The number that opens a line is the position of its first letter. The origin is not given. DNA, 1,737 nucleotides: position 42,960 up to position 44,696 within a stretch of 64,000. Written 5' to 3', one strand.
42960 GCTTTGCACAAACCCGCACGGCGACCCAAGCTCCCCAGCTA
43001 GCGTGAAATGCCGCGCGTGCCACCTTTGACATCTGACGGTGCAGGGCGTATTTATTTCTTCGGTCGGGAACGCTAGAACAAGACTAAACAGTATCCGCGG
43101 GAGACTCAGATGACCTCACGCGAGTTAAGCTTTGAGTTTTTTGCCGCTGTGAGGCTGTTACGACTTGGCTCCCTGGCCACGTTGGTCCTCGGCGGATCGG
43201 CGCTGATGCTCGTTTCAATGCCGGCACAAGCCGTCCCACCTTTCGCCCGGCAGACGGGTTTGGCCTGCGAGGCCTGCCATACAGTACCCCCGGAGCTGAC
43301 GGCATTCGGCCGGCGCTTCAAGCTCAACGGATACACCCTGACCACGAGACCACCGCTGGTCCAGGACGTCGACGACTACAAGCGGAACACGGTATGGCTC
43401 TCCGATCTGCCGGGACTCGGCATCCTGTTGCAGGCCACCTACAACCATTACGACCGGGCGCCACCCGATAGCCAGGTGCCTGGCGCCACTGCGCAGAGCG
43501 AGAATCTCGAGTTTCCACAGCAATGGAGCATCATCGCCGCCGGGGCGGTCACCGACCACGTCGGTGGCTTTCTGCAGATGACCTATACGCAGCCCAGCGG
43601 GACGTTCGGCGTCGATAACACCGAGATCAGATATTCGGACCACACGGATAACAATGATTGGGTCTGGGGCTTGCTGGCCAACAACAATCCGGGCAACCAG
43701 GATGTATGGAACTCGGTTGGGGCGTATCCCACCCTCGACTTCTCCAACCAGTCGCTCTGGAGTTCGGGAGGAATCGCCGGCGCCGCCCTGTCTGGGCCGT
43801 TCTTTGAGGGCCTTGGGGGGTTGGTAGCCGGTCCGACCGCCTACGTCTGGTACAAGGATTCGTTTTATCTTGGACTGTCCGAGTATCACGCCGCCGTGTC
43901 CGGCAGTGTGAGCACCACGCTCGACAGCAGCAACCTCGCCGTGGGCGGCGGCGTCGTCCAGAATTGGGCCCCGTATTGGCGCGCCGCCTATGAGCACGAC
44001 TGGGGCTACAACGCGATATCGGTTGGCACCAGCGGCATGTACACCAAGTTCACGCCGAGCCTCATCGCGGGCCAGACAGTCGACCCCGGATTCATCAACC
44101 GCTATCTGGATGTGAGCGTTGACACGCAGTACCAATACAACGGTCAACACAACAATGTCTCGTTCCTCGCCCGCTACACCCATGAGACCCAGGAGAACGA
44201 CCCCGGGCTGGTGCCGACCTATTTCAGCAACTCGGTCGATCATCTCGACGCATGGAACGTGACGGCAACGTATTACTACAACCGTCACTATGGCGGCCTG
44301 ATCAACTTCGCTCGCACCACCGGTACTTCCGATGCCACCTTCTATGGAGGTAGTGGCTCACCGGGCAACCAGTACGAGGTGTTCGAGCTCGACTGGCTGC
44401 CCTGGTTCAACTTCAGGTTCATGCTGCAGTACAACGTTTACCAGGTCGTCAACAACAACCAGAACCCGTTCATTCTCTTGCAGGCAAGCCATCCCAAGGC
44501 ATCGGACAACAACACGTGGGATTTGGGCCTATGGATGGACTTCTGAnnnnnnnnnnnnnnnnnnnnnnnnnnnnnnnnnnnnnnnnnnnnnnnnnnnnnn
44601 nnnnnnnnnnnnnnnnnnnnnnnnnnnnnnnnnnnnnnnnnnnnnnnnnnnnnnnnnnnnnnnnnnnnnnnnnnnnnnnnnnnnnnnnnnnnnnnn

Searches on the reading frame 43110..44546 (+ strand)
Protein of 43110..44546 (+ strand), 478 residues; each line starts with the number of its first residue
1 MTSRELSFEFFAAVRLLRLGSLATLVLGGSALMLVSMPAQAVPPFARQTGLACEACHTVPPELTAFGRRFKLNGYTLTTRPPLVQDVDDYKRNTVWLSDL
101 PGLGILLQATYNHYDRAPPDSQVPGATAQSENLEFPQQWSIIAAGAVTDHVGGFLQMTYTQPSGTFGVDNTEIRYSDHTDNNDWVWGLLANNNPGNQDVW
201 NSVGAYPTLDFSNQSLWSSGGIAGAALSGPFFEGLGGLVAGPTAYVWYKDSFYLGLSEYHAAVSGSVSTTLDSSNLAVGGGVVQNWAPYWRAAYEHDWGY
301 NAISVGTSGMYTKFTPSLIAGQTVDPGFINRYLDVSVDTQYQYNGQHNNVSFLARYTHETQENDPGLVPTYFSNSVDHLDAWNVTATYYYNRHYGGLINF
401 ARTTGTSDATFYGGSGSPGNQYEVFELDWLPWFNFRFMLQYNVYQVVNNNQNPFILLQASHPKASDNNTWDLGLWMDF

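Call 3: search_protein_families(library=pfam, proteins=[window:43110-44546:+], max_evalue=0.01)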
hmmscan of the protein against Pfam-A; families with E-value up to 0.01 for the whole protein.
window:43110-44546:+ (478 aa): 0 families

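Call 4: search_protein_families(library=ncbifam, proteins=[window:43110-44546:+], max_evalue=0.01)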
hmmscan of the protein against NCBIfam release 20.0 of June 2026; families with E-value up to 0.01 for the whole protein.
window:43110-44546:+ (478 aa): 0 families

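Call 5: find_homologous_proteins(query=window:43110-44546:+)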
Query window:43110-44546:+ (478 aa): 839 proteins with E <= 0.001 among 8000 candidates; the best 120 are listed.
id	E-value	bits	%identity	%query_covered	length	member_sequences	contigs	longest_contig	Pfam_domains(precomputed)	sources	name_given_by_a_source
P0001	0.0e+0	1117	100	100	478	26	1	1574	-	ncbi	-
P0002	0.0e+0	1037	94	97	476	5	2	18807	-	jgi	-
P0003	1.7e-298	1008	89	100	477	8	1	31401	-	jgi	jgi:hypothetical protein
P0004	1.9e-297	1005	91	97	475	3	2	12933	-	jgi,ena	-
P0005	5.1e-269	911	81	99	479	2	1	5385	-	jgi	jgi:hypothetical protein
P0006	1.4e-267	907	83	97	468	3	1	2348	-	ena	-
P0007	2.4e-263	893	79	99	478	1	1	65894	-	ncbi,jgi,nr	ncbi:MAG TPA: hypothetical protein VHY75_17040 [Steroidobacteraceae bacterium]|jgi:hypothetical prot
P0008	4.1e-262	888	79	98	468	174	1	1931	-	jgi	jgi:hypothetical protein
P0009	5.8e-262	888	79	98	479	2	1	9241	-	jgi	jgi:hypothetical protein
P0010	9.7e-256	867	77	98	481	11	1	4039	-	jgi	jgi:hypothetical protein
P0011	2.8e-254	863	77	98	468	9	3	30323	-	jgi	jgi:hypothetical protein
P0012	7.9e-253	858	78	96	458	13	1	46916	-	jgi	jgi:hypothetical protein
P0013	1.3e-248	844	74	97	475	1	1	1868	-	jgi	jgi:hypothetical protein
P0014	1.2e-246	838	76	97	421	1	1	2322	-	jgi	jgi:hypothetical protein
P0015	5.3e-216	736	67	100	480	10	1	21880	-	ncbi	ncbi:MAG: hypothetical protein WA446_16610 [Steroidobacteraceae bacterium]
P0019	4.8e-212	723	65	100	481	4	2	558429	-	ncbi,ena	-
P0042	2.1e-169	583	58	95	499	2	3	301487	-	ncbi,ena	-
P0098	6.9e-133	462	49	98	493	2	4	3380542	-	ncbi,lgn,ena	ncbi:MAG: hypothetical protein WCF20_13835 [Methylovirgula sp.]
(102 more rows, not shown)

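Call 6: find_encoding_contigs(protein=P0001, flank=10000, max_places=4)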
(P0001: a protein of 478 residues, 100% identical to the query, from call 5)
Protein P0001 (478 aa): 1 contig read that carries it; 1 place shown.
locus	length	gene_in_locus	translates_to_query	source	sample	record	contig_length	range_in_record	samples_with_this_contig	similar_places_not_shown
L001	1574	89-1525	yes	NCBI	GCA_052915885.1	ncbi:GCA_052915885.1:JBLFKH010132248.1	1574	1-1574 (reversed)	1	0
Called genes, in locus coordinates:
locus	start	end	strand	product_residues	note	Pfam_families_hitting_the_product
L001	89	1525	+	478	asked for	-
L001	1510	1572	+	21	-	?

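Call 7: search_solved_structures(query=window:43110-44546:+, max_evalue=10)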
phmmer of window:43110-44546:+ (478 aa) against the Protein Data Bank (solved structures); distinct sequences matched with E-value up to 10: 1.
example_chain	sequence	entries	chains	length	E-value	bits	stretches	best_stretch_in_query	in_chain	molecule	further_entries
6qvm_A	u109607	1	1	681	0.79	11.7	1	29-61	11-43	Multiheme cytochrome cf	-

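Call 8: find_encoding_contigs(protein=P0019, flank=10000, max_places=2)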
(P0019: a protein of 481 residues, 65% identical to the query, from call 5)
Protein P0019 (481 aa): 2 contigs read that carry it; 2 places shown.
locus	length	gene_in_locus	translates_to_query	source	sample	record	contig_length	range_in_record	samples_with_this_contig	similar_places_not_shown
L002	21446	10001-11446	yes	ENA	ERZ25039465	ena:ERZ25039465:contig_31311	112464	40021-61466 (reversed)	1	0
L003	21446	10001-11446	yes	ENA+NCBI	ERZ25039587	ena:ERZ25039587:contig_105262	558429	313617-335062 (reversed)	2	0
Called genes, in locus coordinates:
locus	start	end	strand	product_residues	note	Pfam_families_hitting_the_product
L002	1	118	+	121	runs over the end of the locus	PF05368:NmrA (weak)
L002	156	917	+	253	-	PF00106:adh_short, PF08659:KR, PF13561:adh_short_C2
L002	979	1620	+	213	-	-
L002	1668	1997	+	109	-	-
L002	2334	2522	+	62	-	-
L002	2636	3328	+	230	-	PF03737:RraA-like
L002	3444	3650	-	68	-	-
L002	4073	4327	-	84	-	-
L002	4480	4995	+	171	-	PF07681:DoxX, PF13564:DoxX_2 (weak)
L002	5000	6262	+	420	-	PF07732:Cu-oxidase_3, PF07731:Cu-oxidase_2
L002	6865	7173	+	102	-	PF02417:Chromate_transp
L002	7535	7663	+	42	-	-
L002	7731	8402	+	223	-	PF00072:Response_reg, PF00486:Trans_reg_C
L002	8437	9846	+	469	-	PF00672:HAMP, PF00512:HisKA, PF02518:HATPase_c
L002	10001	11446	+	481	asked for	-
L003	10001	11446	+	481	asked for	-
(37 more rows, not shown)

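Call 9: find_encoding_contigs(protein=P0042, flank=10000, max_places=2)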
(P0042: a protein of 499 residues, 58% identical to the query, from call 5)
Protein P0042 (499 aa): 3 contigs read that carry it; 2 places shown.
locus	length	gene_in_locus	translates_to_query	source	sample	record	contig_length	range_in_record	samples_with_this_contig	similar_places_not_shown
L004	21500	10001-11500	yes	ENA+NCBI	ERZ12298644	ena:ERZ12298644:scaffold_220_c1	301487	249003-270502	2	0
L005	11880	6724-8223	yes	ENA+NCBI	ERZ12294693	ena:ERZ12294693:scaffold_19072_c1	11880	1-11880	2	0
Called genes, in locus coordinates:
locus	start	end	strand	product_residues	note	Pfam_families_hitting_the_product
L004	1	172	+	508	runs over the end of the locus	PF06609:TRI12, PF00083:Sugar_tr, PF07690:MFS_1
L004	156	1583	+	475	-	PF02321:OEP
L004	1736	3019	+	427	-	PF04966:OprB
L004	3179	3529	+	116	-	PF02566:OsmC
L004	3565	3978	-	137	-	-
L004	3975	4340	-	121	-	-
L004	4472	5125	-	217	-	PF00072:Response_reg, PF08281:Sigma70_r4_2 (faint), PF00196:GerE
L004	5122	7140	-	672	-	PF05231:MASE1, PF07730:HisKA_3 (weak), PF02518:HATPase_c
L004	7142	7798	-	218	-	PF02525:Flavodoxin_2, PF03358:FMN_red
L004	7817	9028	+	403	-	PF07690:MFS_1, PF06779:MFS_4, PF07690:MFS_1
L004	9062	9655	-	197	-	-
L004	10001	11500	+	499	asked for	-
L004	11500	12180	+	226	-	PF00034:Cytochrom_C, PF13442:Cytochrome_CBB3 (weak)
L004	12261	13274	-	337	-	PF04909:Amidohydro_2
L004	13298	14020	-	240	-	PF03737:RraA-like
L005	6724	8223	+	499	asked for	-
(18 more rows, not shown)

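Call 10: find_encoding_contigs(protein=P0098, flank=10000, max_places=2)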
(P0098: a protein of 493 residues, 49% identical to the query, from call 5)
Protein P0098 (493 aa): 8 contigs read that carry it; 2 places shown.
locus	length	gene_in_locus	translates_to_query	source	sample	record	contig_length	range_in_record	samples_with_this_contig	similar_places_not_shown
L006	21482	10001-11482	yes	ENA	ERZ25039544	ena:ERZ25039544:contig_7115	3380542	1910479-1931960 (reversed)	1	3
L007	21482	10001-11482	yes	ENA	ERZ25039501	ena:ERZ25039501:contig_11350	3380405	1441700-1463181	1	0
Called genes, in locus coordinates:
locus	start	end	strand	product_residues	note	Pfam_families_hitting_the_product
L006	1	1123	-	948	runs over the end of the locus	PF00550:PP-binding (weak), PF00501:AMP-binding, PF01553:Acyltransferase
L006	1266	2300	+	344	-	PF23023:Anti-Pycsar_Apyc1 (weak), PF12706:Lactamase_B_2 (weak)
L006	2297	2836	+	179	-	PF02926:THUMP (weak)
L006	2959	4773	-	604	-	PF00317:Ribonuc_red_lgN, PF02867:Ribonuc_red_lgC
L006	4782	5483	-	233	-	PF02834:LigT_PEase (faint), PF13563:2_5_RNA_ligase2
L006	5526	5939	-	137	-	PF12616:DUF3775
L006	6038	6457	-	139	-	PF00571:CBS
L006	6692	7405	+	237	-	PF20408:Abhydrolase_11 (weak), PF01738:DLH (weak)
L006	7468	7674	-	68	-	-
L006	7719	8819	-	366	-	PF09587:PGA_cap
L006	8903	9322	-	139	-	PF10025:DUF2267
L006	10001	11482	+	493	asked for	-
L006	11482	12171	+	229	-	PF00034:Cytochrom_C (weak), PF13442:Cytochrome_CBB3 (weak), PF00034:Cytochrom_C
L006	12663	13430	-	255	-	PF14808:TMEM164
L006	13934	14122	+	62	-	-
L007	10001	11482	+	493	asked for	-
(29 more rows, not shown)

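Call 19: find_related_loci(query=A1, collection=genome_contigs, flank=10000)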
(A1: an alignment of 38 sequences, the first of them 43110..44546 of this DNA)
Query A1 (478 aa) in genome_contigs; peptide patterns used: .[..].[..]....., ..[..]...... (x = any residue, [..] = any of these).
600 stretches matched a pattern (row limit reached: there are more); 579 encode a relative of the query (tblastn E <= 1e-3); the best 80 are kept; 80 distinct loci.
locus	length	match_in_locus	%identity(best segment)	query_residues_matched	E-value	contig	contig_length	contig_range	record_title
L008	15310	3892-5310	79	4-478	0e+0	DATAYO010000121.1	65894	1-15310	MAG TPA_asm: Steroidobacteraceae bacterium isolate SMAG_U5681 k141_1061100, whole genome shotgun sequence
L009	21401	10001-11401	77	12-478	0e+0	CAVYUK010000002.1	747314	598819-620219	MAG: uncultured Gammaproteobacteria bacterium isolate MFD09671.bin.2.77 genome assembly, contig: contig_10603, whole gen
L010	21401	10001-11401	78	12-478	0e+0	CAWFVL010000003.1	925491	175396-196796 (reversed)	MAG: uncultured Gammaproteobacteria bacterium isolate MFD09671.bin.4.222 genome assembly, contig: contig_17806, whole ge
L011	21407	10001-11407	65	11-478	0e+0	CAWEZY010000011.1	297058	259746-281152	MAG: uncultured Gammaproteobacteria bacterium isolate MFD00991.bin.2.73 genome assembly, contig: contig_72086, whole gen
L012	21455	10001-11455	66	1-478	0e+0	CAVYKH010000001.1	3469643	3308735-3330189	MAG: uncultured Gammaproteobacteria bacterium isolate MFD05580.bin.1.115 genome assembly, contig: contig_13559, whole ge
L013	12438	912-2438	56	13-478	4e-177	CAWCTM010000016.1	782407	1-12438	MAG: uncultured Gammaproteobacteria bacterium isolate MFD01716.bin.1.190 genome assembly, contig: contig_39194, whole ge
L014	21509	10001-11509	56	11-478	1e-175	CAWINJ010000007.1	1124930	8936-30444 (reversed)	MAG: uncultured Gammaproteobacteria bacterium isolate MFD04434.bin.1.202 genome assembly, contig: contig_4199, whole gen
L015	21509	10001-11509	55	11-478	4e-170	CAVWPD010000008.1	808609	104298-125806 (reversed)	MAG: uncultured Gammaproteobacteria bacterium isolate MFD04540.bin.1.39 genome assembly, contig: contig_9814, whole geno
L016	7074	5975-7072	56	11-357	8e-121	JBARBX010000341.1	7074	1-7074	MAG: Steroidobacteraceae bacterium isolate MFD05826_ilm_asm_bin41 k127_349640, whole genome shotgun sequence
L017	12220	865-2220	43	19-478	5e-107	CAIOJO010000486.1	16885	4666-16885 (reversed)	MAG: uncultured Telmatospirillum sp. isolate AlinenLipids_bin-4733 genome assembly, contig: bin-4733:486/568, whole geno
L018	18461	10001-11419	40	15-478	1e-99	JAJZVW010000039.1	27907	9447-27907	MAG: Proteobacteria bacterium isolate SKS5.bin75 NODE_2873_length_27907_cov_4.326062, whole genome shotgun sequence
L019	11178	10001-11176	44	41-416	2e-91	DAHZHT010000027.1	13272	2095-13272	MAG TPA_asm: Elusimicrobia bacterium isolate clean4882 NODE_27_length_13272_cov_3.420159, whole genome shotgun sequence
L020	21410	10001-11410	38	6-478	5e-90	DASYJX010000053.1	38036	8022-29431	MAG TPA_asm: Steroidobacteraceae bacterium isolate SMAG_U4306 k141_1865057, whole genome shotgun sequence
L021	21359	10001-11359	41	22-478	4e-88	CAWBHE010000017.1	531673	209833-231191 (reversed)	MAG: uncultured beta proteobacterium isolate MFD05942.bin.2.249 genome assembly, contig: contig_68743, whole genome shot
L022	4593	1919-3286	38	17-478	8e-87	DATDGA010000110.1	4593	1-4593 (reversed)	MAG TPA_asm: Burkholderiales bacterium isolate SMAG_U240 k141_82601, whole genome shotgun sequence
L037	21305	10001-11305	38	36-478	6e-83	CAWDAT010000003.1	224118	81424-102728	MAG: uncultured Gammaproteobacteria bacterium isolate MFD01872.bin.1.85 genome assembly, contig: contig_147081, whole ge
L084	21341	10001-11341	36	39-478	2e-75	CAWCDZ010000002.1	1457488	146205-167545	MAG: uncultured Gammaproteobacteria bacterium isolate MFD05502.bin.2.42 genome assembly, contig: contig_3384, whole geno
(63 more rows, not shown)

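Call 20: predict_structure(alignment_id=A1)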
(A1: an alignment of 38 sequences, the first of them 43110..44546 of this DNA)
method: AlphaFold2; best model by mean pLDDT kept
length: 478 residues; sequences in the alignment: 38
mean_pLDDT: 75.6   pTM: 0.76
mean pLDDT of the five models: 75.6, 73.3, 72.4, 71.4, 71.1
residues with pLDDT >= 90: 99; 70-90: 242; 50-70: 69; < 50: 68
segments of 3 or more residues with pLDDT < 50: 1-6, 34-57, 83-87, 90-100, 203-214, 219-222
pLDDT, mean of each block of 10 residues (from residue 1): 44 66 62 39 34 46 69 67 50 47 74 82 77 81 78 82 77 87 89 71 46 50 68 81 92 93 70 73 90 88 91 84 81 93 82 92 90 94 88 85 93 89 88 79 88 78 85 78
secondary structure, 60 per line:
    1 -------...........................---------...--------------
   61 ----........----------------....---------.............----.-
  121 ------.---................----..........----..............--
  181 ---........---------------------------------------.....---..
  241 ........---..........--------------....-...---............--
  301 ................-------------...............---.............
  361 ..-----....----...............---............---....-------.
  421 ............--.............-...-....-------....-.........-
elements in order: H8-34 H65-72 H89-92 E102-114 E131-146 E151-160 E165-178 E184-191 H231-235 E239-248 E252-261 H276-279 E281-283 E287-298 E301-316 E330-344 E348-362 H368-371 E376-390 E394-405 H409-412 E420-432 E435-447 H453-456 H464-467 E469-477

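Call 25: fold_search(model_id=the predicted structure, library=pdb)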
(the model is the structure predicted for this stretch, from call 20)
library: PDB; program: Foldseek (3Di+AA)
matches with E <= 10: 949; with E <= 0.001: 260
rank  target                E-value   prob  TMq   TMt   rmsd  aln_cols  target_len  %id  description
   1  4d65_A                3.6e-10  1.00  0.45  0.59  10.5       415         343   13  Structure of porin Omp-Pst2 from P. stuartii; the asymmetric unit contains a dimer of trimers. (released 2016-03-09)
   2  4d64_A                4.5e-10  1.00  0.48  0.62   6.8       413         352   14  Structure of porin Omp-Pst1 from P. stuartii; the crystallographic symmetry generates a dimer of trimers. (released 2016-03-09)
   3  5nxn_A                6.9e-10  1.00  0.49  0.64   6.5       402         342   14  Structure of a L5-deletion mutant of Providencia stuartii Omp-Pst1 (released 2018-02-21)
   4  6ehe                  1.6e-09  1.00  0.44  0.65   6.6       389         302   10  OmpTdeltaL8 (loop L8 deletion mutant of OmpT), an outer membrane protein of Vibrio cholerae (released 2018-04-25)
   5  5ldv                  1.7e-09  1.00  0.37  0.42  13.2       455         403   10  Crystal Structures of MOMP from Campylobacter jejuni (released 2016-10-26)
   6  3nsg_A                1.9e-09  1.00  0.45  0.59   7.0       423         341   12  Crystal Structure of OmpF, an Outer Membrane Protein from Salmonella typhi (released 2011-07-13)
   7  6eus_A                3.3e-09  1.00  0.46  0.61   7.1       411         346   13  Crystal structure of the outer membrane channel DcaP of Acinetobacter baumannii (released 2018-11-14)
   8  4kr8_A                4.8e-09  1.00  0.45  0.60   6.8       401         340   12  Salmonella typhi OmpF complex with Daunomycin (released 2014-05-28)
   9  5ldt_A                4.8e-09  1.00  0.36  0.41  14.1       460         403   10  Crystal Structures of MOMP from Campylobacter jejuni (released 2016-10-26)
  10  6ehd                  5.6e-09  1.00  0.42  0.59   8.0       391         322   10  OmpT (in-vitro folded), an outer membrane protein of Vibrio cholerae (released 2018-04-25)
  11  9a32_MODEL_1_A        6.6e-09  1.00  0.44  0.54   8.7       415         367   11  Model of E. coli OmpC by in-cell photo-crosslinking MS and deep learning (released 2023-02-24)
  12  5o9c_A                8.2e-09  1.00  0.45  0.59   7.7       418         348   13  Crystal structure of Omp36 from Enterobacter aerogenes (released 2018-06-27)
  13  4kr8_C                8.7e-09  1.00  0.45  0.60   7.2       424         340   12  Salmonella typhi OmpF complex with Daunomycin (released 2014-05-28)
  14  6ehb_B                9.1e-09  1.00  0.37  0.53   8.6       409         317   11  OmpU, an outer membrane protein, of Vibrio cholerae (released 2018-04-25)
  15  8i8r_A                9.6e-09  1.00  0.44  0.57   7.3       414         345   12  Cryo-EM Structure of OmpC3-MlaA Complex in MSP2N2 Nanodiscs (released 2023-12-20)
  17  2o4v_A                1.4e-08  1.00  0.43  0.49   9.0       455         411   12  An arginine ladder in OprP mediates phosphate specific transfer across the outer membrane (released 2006-12-26)
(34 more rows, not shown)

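Call 73: search_protein_families(library=pfam, proteins=[L037:513-1256:+, L037:1346-2794:+, L037:2807-3415:+, L037:3573-4514:+, L037:4701-6167:+, L037:5776-6408:+, L037:6401-8908:+, L037:9044-9787:+, L037:9818-11308:+, L037:11341-11964:+], max_evalue=0.001)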
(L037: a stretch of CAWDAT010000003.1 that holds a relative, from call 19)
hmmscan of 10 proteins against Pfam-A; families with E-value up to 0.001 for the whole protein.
L037:513-1256:+ (247 aa): 0 families

L037:1346-2794:+ (482 aa): 1 family
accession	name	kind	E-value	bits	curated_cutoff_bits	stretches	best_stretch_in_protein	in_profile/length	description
PF00115.25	COX1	-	2.4e-118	396.2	34.8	1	19-449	2-436/436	Cytochrome C and Quinol oxidase polypeptide I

L037:2807-3415:+ (202 aa): 1 family
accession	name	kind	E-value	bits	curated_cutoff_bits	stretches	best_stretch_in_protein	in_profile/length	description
PF02433.20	FixO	-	9e-77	257.9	29.6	1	3-179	1-177/219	Cytochrome C oxidase, mono-heme subunit/FixO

L037:3573-4514:+ (313 aa): 3 families
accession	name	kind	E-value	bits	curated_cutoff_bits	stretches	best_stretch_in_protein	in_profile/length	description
PF13442.11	Cytochrome_CBB3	-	9.2e-25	87.2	27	2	126-200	2-68/68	Cytochrome C oxidase, cbb3-type, subunit III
PF14715.11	FixP_N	-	5.7e-21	74.4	24.9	1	37-82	3-47/48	N-terminal domain of cytochrome oxidase-cbb3, FixP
PF00034.26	Cytochrom_C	-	8.1e-18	66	21.3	2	129-203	3-89/90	Cytochrome c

L037:4701-6167:+ (488 aa): 8 families
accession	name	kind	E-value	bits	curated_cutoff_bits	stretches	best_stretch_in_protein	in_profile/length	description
PF13746.11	Fer4_18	-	8.6e-43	145.6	27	1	235-340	1-113/114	4Fe-4S dicluster domain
PF11614.14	FixG_C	-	8.6e-29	100.6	25.6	1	370-486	1-118/119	IG-like fold at C-terminal of FixG, putative oxidoreductase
PF12838.12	Fer4_7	-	9.9e-07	29.6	27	1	240-302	8-52/52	4Fe-4S dicluster domain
PF12801.12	Fer4_5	-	3e-06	27.6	22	1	111-151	2-43/48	4Fe-4S binding domain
PF13183.11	Fer4_8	-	7.3e-06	26.9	27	0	239-302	10-68/68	4Fe-4S dicluster domain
PF13534.11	Fer4_17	-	2e-05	25.5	22.2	0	239-303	7-61/61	4Fe-4S dicluster domain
PF13484.11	Fer4_16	-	6.7e-05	24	30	0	288-301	2-15/66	4Fe-4S double cluster binding domain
PF13187.11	Fer4_9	-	0.00019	21.8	27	0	266-301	34-50/52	4Fe-4S dicluster domain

L037:5776-6408:+ (210 aa): 0 families

L037:6401-8908:+ (835 aa): 4 families
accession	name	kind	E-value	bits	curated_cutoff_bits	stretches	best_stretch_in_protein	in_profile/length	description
PF00122.25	E1-E2_ATPase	-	2.6e-44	151.3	28.1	1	315-488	10-181/181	E1-E2 ATPase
PF00702.32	Hydrolase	-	3.7e-21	76.8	26.4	1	507-711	4-187/191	haloacid dehalogenase-like hydrolase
PF12156.14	ATPase-cat_bd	-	4.7e-16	59.7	27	1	7-83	1-82/86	Putative metal-binding domain of cation transport ATPase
PF00403.32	HMA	-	6.4e-10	39.7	24.8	1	94-153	2-61/62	Heavy-metal-associated domain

L037:9044-9787:+ (247 aa): 1 family
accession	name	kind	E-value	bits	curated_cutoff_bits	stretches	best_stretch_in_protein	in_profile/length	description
PF13386.12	DsbD_2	-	4.6e-46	157.7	24.9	1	26-234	1-198/199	Cytochrome C biogenesis protein transmembrane region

L037:9818-11308:+ (496 aa): 0 families

L037:11341-11964:+ (207 aa): 4 families
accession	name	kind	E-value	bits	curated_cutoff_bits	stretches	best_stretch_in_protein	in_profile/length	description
PF00034.26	Cytochrom_C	-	1.8e-19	71.3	21.3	2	126-206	3-88/90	Cytochrome c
PF13442.11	Cytochrome_CBB3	-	2.4e-12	47.4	27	2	142-204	13-68/68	Cytochrome C oxidase, cbb3-type, subunit III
PF09086.16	DUF1924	-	0.00017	22.3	22.5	0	124-151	8-37/96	Domain of unknown function (DUF1924)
PF21342.2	SoxA-TsdA_cyt-c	-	0.00065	20.1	27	0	40-72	15-50/88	SoxA/TsdA, cytochrome c domain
